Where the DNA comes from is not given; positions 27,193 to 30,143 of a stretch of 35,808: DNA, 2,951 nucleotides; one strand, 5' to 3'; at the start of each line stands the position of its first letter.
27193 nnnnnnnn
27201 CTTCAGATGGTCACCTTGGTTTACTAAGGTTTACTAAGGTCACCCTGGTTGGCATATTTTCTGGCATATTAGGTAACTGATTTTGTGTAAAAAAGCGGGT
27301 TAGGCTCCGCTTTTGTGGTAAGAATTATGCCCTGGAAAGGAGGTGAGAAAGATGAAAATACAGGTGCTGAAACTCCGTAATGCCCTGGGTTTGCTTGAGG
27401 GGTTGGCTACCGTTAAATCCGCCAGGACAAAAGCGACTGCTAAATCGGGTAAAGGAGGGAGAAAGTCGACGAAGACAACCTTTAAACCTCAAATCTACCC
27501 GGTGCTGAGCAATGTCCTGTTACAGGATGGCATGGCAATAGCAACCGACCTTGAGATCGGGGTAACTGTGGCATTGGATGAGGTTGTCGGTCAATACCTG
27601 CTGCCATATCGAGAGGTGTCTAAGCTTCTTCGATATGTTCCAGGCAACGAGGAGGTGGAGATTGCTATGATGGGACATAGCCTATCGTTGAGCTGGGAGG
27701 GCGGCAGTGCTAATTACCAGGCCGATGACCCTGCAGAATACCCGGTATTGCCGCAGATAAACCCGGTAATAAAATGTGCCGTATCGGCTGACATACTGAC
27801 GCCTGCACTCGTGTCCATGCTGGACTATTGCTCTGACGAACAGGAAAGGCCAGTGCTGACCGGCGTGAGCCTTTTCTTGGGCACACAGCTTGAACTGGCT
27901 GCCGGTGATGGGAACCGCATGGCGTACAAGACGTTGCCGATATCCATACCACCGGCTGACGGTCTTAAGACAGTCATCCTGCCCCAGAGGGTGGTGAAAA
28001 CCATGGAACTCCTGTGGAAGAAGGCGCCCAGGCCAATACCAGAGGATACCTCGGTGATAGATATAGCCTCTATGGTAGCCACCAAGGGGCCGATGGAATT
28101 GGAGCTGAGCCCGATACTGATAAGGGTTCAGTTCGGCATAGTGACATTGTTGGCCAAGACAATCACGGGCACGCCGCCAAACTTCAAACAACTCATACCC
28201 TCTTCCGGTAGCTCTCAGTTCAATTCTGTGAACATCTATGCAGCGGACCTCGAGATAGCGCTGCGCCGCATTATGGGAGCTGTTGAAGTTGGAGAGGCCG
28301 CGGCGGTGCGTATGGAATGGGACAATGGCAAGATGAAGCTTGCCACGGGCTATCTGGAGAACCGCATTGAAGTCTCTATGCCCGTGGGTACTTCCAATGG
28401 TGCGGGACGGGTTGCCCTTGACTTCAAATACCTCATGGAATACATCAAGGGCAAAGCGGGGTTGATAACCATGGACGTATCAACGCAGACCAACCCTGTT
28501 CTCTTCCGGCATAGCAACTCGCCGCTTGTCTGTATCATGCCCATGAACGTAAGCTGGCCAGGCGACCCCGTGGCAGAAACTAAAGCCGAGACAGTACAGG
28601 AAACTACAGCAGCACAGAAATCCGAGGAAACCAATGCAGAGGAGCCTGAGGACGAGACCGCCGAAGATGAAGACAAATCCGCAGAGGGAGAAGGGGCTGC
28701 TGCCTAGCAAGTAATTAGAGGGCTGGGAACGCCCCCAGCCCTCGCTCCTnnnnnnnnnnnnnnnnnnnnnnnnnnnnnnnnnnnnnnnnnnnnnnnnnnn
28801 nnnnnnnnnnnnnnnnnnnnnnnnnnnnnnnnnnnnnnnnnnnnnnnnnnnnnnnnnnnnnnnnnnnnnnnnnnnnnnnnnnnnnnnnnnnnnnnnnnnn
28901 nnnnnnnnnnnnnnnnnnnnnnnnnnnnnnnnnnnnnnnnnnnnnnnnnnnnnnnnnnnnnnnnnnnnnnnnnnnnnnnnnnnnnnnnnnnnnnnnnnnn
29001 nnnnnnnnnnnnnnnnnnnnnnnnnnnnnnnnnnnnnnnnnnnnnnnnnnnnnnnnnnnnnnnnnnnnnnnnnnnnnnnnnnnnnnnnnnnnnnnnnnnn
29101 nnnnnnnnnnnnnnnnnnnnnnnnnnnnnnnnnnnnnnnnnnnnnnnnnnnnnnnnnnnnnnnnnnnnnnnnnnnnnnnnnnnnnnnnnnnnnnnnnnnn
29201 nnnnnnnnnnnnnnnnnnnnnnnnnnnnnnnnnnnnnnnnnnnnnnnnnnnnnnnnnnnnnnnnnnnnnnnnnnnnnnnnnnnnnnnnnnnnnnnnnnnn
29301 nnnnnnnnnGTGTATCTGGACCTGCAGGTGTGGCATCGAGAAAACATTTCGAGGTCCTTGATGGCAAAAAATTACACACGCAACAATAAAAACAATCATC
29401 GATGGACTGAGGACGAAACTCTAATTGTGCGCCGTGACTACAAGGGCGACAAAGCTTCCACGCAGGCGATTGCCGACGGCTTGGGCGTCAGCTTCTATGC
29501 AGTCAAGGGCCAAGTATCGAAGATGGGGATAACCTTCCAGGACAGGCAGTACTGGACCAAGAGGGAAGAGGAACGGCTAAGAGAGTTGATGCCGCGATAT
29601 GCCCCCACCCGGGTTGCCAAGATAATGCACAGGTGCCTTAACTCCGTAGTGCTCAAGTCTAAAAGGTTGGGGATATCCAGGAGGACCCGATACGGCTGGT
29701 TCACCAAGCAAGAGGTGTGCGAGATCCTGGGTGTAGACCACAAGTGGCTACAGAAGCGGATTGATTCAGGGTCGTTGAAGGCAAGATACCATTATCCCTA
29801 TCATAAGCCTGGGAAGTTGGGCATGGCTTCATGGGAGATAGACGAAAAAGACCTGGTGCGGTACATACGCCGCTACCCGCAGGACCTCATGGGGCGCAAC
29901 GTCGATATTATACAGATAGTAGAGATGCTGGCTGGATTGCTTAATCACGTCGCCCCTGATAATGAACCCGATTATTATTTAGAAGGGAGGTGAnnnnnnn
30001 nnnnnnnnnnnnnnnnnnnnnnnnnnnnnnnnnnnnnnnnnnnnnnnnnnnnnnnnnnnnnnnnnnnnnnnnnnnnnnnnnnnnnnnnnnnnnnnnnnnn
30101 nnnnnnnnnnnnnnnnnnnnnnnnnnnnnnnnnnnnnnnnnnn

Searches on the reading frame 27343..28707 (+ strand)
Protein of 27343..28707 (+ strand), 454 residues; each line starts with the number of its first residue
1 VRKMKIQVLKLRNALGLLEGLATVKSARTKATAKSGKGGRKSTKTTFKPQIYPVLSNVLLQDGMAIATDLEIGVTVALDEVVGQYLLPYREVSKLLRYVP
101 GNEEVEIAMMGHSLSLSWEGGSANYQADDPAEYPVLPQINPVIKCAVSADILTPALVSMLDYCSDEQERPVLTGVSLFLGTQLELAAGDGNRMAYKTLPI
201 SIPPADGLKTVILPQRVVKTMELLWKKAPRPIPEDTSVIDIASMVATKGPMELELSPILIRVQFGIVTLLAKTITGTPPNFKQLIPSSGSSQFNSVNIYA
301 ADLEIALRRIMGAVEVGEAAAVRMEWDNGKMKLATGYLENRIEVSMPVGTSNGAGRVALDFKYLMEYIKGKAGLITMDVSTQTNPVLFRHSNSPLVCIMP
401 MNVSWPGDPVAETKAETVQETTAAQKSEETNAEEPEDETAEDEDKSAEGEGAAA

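Call 47: search_protein_families(library=pfam, proteins=[window:27343-28707:+], max_evalue=0.01)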
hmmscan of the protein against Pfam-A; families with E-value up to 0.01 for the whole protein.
window:27343-28707:+ (454 aa): 2 families
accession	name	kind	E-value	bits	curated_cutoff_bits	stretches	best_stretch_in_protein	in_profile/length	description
PF02767.21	DNA_pol3_beta_2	-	3.1e-05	24.7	27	1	164-222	19-77/116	DNA polymerase III beta subunit, central domain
PF00712.24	DNA_pol3_beta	-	0.00013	22.5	24.4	0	51-136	26-119/120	DNA polymerase III beta subunit, N-terminal domain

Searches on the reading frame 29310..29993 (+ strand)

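Call 47: search_protein_families(library=pfam, proteins=[window:29310-29993:+], max_evalue=0.01)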
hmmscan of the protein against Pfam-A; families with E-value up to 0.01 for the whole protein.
window:29310-29993:+ (227 aa): 1 family
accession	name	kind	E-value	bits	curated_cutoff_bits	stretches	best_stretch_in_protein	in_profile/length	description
PF12728.13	HTH_17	-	1.1e-07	32.5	27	1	130-188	1-49/51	Helix-turn-helix domain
